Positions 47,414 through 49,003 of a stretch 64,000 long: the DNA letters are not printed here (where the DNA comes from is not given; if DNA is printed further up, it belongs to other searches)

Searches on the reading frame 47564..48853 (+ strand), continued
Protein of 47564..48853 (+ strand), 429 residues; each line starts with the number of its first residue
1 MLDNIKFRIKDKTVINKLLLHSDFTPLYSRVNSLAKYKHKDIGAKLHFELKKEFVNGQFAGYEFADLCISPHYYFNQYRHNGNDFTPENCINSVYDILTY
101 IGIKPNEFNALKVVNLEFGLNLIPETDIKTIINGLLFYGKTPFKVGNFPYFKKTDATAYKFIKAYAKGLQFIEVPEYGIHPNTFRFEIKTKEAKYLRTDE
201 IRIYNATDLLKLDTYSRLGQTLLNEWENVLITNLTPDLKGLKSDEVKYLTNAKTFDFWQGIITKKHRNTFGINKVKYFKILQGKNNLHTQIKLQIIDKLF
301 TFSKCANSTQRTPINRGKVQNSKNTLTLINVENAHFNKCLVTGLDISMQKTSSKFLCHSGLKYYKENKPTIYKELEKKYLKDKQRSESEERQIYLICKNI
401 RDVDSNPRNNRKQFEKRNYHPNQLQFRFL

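Call 33: search_solved_structures(query=A2, max_evalue=10, show_alignments=2)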
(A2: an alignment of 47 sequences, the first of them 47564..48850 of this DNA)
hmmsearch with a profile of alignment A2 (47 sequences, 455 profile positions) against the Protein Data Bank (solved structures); distinct sequences matched with E-value up to 10: 1.
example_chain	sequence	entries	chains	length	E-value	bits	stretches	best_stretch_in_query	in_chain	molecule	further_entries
8tm0_A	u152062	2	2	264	2.9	9.8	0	128-173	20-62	NKG2-D type II integral membrane protein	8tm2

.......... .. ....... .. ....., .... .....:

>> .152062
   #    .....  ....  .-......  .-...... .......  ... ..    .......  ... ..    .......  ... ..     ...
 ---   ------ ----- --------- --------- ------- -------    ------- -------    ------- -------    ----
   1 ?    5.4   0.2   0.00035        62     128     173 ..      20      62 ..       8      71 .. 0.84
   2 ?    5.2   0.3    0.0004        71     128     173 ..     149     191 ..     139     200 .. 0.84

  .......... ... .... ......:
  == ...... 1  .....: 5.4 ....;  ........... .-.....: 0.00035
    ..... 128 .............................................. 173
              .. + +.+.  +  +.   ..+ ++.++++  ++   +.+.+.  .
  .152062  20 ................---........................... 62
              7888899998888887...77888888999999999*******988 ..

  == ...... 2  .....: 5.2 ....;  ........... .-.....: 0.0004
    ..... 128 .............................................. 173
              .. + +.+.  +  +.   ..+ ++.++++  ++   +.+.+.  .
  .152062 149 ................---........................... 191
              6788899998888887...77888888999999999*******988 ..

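Call 56: search_dna_similar(query=window:47564-48850:+, collection=plasmids, mode=protein, max_evalue=0.001, max_rows=25)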
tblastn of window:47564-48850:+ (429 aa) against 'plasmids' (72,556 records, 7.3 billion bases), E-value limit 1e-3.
No match.
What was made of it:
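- Closest known: pT181-family rolling-circle plasmids. Different: No member was found among 72,556 plasmids (call 56).
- No homologue was found among 72,556 plasmid records (call 56), so the family is not a known plasmid replicon. The family is absent from plasmid databases (call 56).
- Tried and rejected: tblastn of ORF429 against plasmids gave no match (call 56).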

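Call 57: search_dna_similar(query=window:47564-48850:+, collection=phages, mode=protein, max_evalue=0.001, max_rows=25)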
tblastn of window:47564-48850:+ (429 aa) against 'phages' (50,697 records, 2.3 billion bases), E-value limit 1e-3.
Records with a match: 1; places in all: 1; records where one place covers at least 80% of the query: 0.
Best place of each record, by identity: <60% 1.
By first word of the organism name: Bacteriophage 1.
By host as written in the record: - 1.
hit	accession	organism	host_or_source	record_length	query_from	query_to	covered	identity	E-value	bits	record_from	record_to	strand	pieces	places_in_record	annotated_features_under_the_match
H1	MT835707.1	Bacteriophage sp.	human fecal samples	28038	70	261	45%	29.5%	1e-5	54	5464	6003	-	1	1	record has no annotation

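Call 59: find_related_loci(query=A1, collection=viral_contigs, flank=10000)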
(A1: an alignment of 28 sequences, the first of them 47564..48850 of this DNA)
Query A1 (429 aa) in viral_contigs; peptide patterns used: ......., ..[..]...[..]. (x = any residue, [..] = any of these).
34 stretches matched a pattern; 1 encode a relative of the query (tblastn E <= 1e-3); 1 distinct loci.
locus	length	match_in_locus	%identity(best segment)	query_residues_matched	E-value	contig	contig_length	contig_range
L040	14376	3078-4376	51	1-428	5e-135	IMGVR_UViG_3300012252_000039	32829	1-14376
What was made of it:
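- Only 1 relative was found in 2.9 million IMG/VR contigs (call 59) and 1 weak hit in 50,697 phage records (call 57).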

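Call 62: find_encoding_contigs(protein=P0005, flank=10000, max_places=2)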
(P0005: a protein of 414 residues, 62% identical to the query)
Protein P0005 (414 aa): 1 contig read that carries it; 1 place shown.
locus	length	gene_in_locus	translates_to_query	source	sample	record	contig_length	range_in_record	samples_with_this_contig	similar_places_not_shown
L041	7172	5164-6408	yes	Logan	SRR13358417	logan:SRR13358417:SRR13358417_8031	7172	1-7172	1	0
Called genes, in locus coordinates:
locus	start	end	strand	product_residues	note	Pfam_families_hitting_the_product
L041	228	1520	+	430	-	PF00589:Phage_integrase (weak)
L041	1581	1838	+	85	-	PF07927:HicA_toxin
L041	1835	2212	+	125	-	PF05534:HicB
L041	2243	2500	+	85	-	-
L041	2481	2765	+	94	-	PF05016:ParE_toxin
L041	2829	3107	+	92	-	-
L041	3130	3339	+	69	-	-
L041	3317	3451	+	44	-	-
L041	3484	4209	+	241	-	-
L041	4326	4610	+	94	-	PF12728:HTH_17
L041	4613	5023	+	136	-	-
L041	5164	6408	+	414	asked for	-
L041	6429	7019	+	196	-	-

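Call 63: find_encoding_contigs(protein=P0010, flank=10000, max_places=2)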
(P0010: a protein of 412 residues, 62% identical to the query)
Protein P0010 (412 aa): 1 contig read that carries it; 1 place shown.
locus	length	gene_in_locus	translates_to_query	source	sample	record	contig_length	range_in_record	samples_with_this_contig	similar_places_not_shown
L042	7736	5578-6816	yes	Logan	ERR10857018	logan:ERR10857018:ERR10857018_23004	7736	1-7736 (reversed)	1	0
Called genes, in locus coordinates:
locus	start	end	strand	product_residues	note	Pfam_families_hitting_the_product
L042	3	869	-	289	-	?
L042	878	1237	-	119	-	PF01638:HxlR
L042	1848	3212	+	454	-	PF17293:Arm-DNA-bind_5 (weak), PF13102:Phage_int_SAM_5, PF00589:Phage_integrase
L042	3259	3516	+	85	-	PF07927:HicA_toxin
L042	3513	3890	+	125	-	PF05534:HicB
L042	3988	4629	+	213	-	-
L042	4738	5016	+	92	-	PF12728:HTH_17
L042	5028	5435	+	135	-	-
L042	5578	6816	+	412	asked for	-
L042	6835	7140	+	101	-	-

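Call 64: find_encoding_contigs(protein=P0036, flank=10000, max_places=2)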
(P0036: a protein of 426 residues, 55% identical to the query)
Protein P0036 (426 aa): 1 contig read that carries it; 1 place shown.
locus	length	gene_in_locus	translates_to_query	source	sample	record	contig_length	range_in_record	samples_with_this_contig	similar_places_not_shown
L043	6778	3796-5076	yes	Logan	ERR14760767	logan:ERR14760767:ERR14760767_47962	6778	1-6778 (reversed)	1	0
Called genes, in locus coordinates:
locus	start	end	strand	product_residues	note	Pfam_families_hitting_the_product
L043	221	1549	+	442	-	PF13102:Phage_int_SAM_5 (weak), PF00589:Phage_integrase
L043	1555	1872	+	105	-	-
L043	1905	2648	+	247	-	-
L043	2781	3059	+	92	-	PF12728:HTH_17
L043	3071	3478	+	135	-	-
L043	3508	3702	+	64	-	-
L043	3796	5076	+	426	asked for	-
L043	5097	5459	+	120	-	-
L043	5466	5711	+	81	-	-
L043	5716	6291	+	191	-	-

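Call 68: find_encoding_contigs(protein=P0001, flank=10000, max_places=6)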
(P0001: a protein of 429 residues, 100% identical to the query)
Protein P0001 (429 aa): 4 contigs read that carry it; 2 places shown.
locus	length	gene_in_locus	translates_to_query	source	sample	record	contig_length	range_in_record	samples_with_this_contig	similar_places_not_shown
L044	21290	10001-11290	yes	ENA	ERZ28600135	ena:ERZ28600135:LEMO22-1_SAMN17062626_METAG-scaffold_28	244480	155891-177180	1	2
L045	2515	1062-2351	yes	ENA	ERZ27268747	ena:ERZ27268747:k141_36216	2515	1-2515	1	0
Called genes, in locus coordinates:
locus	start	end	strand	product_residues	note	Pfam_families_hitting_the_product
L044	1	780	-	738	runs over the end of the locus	PF07715:Plug, PF00593:TonB_dep_Rec_b-barrel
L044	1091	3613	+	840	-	-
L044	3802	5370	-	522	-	PF04389:Peptidase_M28, PF01546:Peptidase_M20 (weak)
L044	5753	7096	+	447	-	PF13102:Phage_int_SAM_5, PF00589:Phage_integrase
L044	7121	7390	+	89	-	-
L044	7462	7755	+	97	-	PF09907:HigB_toxin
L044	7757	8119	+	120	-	PF01381:HTH_3 (faint)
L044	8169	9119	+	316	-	-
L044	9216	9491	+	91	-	PF12728:HTH_17 (weak)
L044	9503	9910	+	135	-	-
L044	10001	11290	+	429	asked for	-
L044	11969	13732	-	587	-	-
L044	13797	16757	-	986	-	PF07719:TPR_2 (faint), PF09976:TPR_21 (weak), PF12895:ANAPC3 (faint), PF14559:TPR_19 (faint), PF13424:TPR_12, PF13432:TPR_16, PF13424:TPR_12 (weak), PF13432:TPR_16, +14 more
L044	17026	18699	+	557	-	PF00324:AA_permease, PF13520:AA_permease_2, PF13906:AA_permease_C (weak)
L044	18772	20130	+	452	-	PF04055:Radical_SAM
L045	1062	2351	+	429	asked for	-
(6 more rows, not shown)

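Call 69: find_encoding_contigs(protein=P0114, flank=10000, max_places=3)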
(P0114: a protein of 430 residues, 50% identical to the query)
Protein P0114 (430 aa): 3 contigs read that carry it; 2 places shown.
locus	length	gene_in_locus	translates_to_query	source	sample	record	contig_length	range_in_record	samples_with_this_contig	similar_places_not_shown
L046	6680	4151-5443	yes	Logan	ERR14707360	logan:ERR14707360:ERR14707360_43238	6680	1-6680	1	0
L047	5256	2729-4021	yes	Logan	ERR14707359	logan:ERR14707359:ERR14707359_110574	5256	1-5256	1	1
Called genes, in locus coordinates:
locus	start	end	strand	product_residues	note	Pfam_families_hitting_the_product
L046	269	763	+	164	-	-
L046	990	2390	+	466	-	PF00589:Phage_integrase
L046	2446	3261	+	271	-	-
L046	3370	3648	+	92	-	PF12728:HTH_17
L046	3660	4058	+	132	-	-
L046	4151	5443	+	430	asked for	-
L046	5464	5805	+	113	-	-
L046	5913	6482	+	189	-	-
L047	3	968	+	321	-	?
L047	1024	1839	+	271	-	-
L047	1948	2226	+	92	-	PF12728:HTH_17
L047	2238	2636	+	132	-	-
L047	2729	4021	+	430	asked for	-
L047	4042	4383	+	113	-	-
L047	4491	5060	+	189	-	-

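Call 70: find_encoding_contigs(protein=P0093, flank=10000, max_places=2)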
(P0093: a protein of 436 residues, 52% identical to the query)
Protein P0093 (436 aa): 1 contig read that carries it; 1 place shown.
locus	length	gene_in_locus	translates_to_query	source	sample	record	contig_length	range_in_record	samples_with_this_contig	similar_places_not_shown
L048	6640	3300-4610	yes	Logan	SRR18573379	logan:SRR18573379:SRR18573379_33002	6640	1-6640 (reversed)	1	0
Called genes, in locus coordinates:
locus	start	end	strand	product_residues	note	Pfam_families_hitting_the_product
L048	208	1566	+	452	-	PF13102:Phage_int_SAM_5, PF00589:Phage_integrase (faint)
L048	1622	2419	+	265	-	-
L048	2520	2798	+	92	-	PF12728:HTH_17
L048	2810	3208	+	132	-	-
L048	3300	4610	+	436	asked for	-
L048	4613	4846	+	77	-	-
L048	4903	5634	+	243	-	-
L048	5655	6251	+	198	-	-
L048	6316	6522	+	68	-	-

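Call 71: find_encoding_contigs(protein=P0048, flank=10000, max_places=2)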
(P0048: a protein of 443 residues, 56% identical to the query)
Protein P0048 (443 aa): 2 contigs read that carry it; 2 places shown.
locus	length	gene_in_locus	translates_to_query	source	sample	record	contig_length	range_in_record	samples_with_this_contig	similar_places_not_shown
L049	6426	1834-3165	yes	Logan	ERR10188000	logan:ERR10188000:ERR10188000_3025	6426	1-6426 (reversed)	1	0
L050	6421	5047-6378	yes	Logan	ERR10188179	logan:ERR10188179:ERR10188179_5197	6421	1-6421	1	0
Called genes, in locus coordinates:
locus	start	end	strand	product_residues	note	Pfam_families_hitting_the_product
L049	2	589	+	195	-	?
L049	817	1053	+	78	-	PF12964:DUF3853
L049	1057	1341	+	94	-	PF12728:HTH_17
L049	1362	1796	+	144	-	-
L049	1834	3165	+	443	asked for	-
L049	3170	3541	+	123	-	-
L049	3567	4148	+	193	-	-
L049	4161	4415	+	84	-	-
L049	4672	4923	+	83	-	-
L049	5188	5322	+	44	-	-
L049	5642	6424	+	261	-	?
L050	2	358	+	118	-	?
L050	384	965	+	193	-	-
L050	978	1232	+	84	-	-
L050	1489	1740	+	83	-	-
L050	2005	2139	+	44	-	-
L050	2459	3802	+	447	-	PF00589:Phage_integrase (weak)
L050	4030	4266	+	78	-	PF12964:DUF3853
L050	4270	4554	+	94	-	PF12728:HTH_17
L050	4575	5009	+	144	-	-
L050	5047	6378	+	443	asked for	-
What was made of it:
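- Closest known: Bacteroides mobilizable elements NBU1/NBU2 and Tn5520. Same: Relative L049 even carries DUF3853 next to HTH_17 (call 71).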

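Call 82: search_protein_families(library=pfam, proteins=[L016:11814-14564:+, L024:11175-13169:+, L010:11343-11933:+, L003:6848-7183:+, L003:7168-7479:+, L003:7493-8230:+, L012:13580-14461:+, L026:4609-5292:+, L021:11393-12145:+, L004:11314-11607:+], max_evalue=0.01)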
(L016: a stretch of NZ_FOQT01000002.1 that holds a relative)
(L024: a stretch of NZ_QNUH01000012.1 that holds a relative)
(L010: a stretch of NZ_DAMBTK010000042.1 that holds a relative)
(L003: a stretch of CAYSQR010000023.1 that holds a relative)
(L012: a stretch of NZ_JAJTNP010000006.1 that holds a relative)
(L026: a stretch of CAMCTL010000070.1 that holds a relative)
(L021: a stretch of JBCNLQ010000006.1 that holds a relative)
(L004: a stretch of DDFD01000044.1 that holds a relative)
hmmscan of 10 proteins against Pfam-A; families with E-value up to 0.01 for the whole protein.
L016:11814-14564:+ (917 aa): 8 families
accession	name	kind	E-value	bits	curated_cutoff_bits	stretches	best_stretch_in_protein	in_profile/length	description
PF20473.4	MmeI_Mtase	-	1.5e-97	326.3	27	1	333-593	2-258/259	MmeI, DNA-methyltransferase domain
PF20466.3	MmeI_TRD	-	3.2e-74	249.2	27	1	617-819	2-206/207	MmeI, target recognition domain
PF20464.3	MmeI_N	-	1.6e-41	143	27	1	11-173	2-180/181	MmeI, N-terminal domain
PF20467.3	MmeI_C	-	5e-31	107.2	27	1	823-903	3-83/83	MmeI, C-terminal domain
PF20465.4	MmeI_hel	-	1.1e-24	87.5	27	1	179-257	1-75/75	MmeI, helicase spacer domain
PF07669.17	Eco57I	-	1.1e-05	26.1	25.3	1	403-555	2-160/171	Eco57I restriction-modification methylase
PF02384.22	N6_Mtase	-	1.8e-05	24.7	20.4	1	354-533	50-185/311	N-6 DNA Methylase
PF25120.1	DUF7814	-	0.0017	18.6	27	1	183-258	83-157/228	Domain of unknown function (DUF7814)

L024:11175-13169:+ (665 aa): 0 families

L010:11343-11933:+ (197 aa): 0 families

L003:6848-7183:+ (112 aa): 1 family
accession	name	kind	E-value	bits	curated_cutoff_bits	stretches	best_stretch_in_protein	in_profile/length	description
PF05973.20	Gp49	-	2.1e-09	37.7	23.9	1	12-105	1-89/90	Phage derived protein Gp49-like (DUF891)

L003:7168-7479:+ (104 aa): 5 families
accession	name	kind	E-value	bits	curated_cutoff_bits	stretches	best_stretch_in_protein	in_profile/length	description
PF01381.28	HTH_3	-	2.7e-13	50.2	23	1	50-102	1-53/55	Helix-turn-helix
PF12844.13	HTH_19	-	2.2e-12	47.2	30.2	1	47-101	1-55/64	Helix-turn-helix domain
PF13560.12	HTH_31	-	2.5e-07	31.3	27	1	47-100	3-57/64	Helix-turn-helix domain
PF13744.12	HTH_37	-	2.9e-07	30.6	27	1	30-103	6-77/80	Helix-turn-helix domain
PF17762.8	HTH_ParB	-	0.0012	19.3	22.6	1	50-77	12-39/102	ParB HTH domain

L003:7493-8230:+ (246 aa): 1 family
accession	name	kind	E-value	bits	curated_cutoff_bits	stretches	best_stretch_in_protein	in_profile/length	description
PF02661.23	Fic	-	1.7e-25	90.1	24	1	91-189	1-93/93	Fic/DOC family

L012:13580-14461:+ (294 aa): 0 families

L026:4609-5292:+ (228 aa): 0 families

L021:11393-12145:+ (251 aa): 2 families
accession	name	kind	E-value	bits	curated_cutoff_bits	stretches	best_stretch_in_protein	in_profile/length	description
PF07191.17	Zn_ribbon_6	-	0.0015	19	25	1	32-70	17-52/67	Double zinc ribbon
PF24895.1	SIDD_N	-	0.0029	17.6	27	1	110-191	73-155/180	Nonribosomal peptide synthetase sidD N-terminal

L004:11314-11607:+ (98 aa): 0 families

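Call 83: search_protein_families(library=padloc, proteins=[L016:11814-14564:+, L024:11175-13169:+, L010:11343-11933:+, L003:6848-7183:+, L003:7168-7479:+, L003:7493-8230:+, L012:13580-14461:+, L026:4609-5292:+, L021:11393-12145:+, L013:7010-9142:+], max_evalue=0.01)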
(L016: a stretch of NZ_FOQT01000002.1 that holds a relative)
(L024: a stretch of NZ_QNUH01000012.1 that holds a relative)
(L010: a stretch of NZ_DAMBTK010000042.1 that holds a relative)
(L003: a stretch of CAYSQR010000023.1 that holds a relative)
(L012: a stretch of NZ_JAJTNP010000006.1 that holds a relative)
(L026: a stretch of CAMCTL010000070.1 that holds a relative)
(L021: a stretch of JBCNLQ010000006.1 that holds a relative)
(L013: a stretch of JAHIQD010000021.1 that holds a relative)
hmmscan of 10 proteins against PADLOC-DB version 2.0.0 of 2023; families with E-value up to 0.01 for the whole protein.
L016:11814-14564:+ (917 aa): 18 families
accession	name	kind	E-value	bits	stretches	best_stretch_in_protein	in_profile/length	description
PDLC03598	REase_MTase_IIG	-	0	1229.5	1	2-900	2-909/912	Type IIG restriction enzyme-methyltransferase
PDLC03599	REase_MTase_IIG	-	2.9e-102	341.2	2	25-714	22-713/959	Type IIG restriction enzyme-methyltransferase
PDLC03627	REase_MTase_IIG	-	5.6e-84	280.7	2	14-430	6-487/1136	Type IIG restriction enzyme-methyltransferase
PDLC04134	mad2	-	1.3e-55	187.1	1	24-482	4-370/492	mads_2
PDLC02643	DrmMI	-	2.6e-30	103.1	2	463-877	861-1272/1347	DrmMI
PDLC02644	DrmMI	-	5.5e-13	45.7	2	443-578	355-491/988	DrmMI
PDLC03335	MTase_II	-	1.2e-09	35.5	1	449-610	174-327/607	Type II methyltransferase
PDLC03021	MTase_I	-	1.4e-08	32.1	1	354-490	188-294/491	Type I methyltransferase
PDLC02646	DrmMI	-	2.8e-08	30.4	2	471-566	284-380/792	DrmMI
PDLC03630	REase_MTase_IIG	-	6.7e-07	25.5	1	290-373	354-428/1100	Type IIG restriction enzyme-methyltransferase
PDLC02640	DrmMI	-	9.3e-07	24.9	1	771-893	795-922/1015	DrmMI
PDLC03025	MTase_I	-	2.1e-06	24.7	1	353-489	185-288/569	Type I methyltransferase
PDLC02638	DrmMI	-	0.00057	16.1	0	297-388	545-636/935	DrmMI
PDLC03267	MTase_II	-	0.00068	16.7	1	446-529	85-167/539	Type II methyltransferase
PDLC03580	REase_II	-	0.0015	14.3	1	290-370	362-436/1112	Type II restriction enzyme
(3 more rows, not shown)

L024:11175-13169:+ (665 aa): 0 families

L010:11343-11933:+ (197 aa): 0 families

L003:6848-7183:+ (112 aa): 2 families
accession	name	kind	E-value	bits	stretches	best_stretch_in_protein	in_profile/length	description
PDLC03886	NsnC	-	7.3e-06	23.6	1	39-106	225-287/293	-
PDLC03894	NsnC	-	7.2e-05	20.5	1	40-107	226-291/294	-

L003:7168-7479:+ (104 aa): 24 families
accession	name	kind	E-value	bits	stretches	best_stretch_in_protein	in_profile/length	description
PDLC03665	Control_protein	-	3.3e-11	41.3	1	45-101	8-65/77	control protein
PDLC02926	HTH_VI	-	1.8e-10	39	1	46-102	2-58/92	-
PDLC04142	capH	-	7.3e-09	34.6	1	47-99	8-60/103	capH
PDLC03668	Control_protein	-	6.5e-07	27.8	1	49-97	12-60/79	control protein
PDLC03954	RmrA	-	1.5e-06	25.4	1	39-100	4-65/380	-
PDLC03952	RmrA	-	4.7e-06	23.7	1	48-98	25-75/395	-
PDLC04760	PDC-M64C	-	7.2e-06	24.3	1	49-101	30-82/93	-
PDLC03666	Control_protein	-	7.7e-06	24.3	1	46-101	7-62/77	control protein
PDLC03947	RmrA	-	1e-05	22.5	1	43-99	9-65/383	-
PDLC04775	PDC-M69A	-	1.1e-05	23.9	1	47-99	9-61/113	-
PDLC04762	PDC-M64C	-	2.1e-05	22.5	1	41-98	23-80/97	-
PDLC03664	Control_protein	-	3.2e-05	22.3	1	46-98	14-66/74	control protein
PDLC03944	RmrA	-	0.0001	19.5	1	45-98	6-59/384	-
PDLC03948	RmrA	-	0.00016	18.7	1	43-99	6-62/397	-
PDLC04758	PDC-M64B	-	0.00025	19.5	1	47-101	32-86/123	-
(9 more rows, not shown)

L003:7493-8230:+ (246 aa): 9 families
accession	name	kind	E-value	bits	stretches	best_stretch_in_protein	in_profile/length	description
PDLC03963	SoFic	-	1.8e-35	121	1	26-242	52-269/361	-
PDLC04837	PDC-S04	-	2.6e-33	113.3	1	9-231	5-222/234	-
PDLC04836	PDC-S04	-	8.5e-33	111.5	1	11-236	5-230/244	-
PDLC04840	PDC-S04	-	3.1e-30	103.6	1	31-239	12-218/227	-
PDLC04839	PDC-S04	-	8.4e-21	72.6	1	49-234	16-203/205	-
PDLC04966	PDC-S24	-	7.5e-15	52.7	1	81-194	222-341/497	-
PDLC04838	PDC-S04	-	1.4e-13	49.1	1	69-235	38-204/209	-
PDLC04842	PDC-S04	-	1.7e-06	25.9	1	66-192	15-133/202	-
PDLC04841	PDC-S04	-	7.6e-06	23.8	1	84-192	132-231/292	-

L012:13580-14461:+ (294 aa): 1 family
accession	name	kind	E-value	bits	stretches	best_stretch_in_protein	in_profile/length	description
PDLC00733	Effector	-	0.0019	15.1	1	60-137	274-353/388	TIR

L026:4609-5292:+ (228 aa): 0 families

L021:11393-12145:+ (251 aa): 0 families

L013:7010-9142:+ (711 aa): 0 families

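Call 91: get_annotated_region(hit=H1, flank=9000)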
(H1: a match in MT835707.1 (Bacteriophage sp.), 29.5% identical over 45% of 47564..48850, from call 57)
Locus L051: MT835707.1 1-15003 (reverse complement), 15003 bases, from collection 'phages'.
description: UNVERIFIED: Bacteriophage sp. clone scaffold_493 genomic sequence.
organism: Bacteriophage sp. (NCBI taxid 38018)
taxonomy: Viruses
host: -; source: human fecal samples; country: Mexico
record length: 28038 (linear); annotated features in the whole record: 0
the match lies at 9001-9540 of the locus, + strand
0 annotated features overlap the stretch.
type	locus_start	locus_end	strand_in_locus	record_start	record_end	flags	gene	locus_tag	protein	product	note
